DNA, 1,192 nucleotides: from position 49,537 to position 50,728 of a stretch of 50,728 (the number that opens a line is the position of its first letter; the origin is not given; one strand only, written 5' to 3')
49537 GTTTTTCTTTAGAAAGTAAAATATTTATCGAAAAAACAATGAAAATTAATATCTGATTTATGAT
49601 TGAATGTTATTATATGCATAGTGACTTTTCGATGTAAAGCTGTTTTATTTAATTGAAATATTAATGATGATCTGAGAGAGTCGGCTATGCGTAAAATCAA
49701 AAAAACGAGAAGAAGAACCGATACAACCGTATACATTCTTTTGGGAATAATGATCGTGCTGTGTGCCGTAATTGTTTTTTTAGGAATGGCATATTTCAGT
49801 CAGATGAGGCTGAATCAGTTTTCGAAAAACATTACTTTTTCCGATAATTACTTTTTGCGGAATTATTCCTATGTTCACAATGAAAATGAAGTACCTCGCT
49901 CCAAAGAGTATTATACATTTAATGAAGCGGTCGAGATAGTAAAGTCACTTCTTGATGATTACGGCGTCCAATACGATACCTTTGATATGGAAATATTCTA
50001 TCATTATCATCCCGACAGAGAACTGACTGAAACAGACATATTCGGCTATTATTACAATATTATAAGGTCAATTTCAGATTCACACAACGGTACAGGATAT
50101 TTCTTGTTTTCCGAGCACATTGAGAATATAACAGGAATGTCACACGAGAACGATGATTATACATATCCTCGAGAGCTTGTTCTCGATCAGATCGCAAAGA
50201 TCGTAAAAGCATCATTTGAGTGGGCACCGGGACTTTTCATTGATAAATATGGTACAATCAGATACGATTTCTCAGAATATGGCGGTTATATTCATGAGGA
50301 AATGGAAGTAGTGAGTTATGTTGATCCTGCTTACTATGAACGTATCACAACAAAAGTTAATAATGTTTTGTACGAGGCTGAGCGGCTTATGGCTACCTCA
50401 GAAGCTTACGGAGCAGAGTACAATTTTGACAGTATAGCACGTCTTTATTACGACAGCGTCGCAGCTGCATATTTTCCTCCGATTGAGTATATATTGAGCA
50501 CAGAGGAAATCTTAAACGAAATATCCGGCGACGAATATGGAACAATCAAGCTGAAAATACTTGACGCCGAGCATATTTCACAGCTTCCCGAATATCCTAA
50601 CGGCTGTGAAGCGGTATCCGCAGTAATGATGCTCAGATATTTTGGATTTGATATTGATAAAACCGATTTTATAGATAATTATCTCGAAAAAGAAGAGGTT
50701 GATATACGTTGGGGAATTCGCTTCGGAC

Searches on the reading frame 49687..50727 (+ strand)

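Call 57: search_protein_families(library=pfam, proteins=[window:49687-50727:+], max_evalue=0.00001)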
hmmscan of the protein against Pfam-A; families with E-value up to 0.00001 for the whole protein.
window:49687-50727:+ (347 aa): 1 family
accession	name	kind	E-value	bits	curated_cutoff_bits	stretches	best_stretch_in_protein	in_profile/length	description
PF13529.12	Peptidase_C39_2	-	5.4e-07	30.7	24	1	293-336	2-45/143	Peptidase_C39 like family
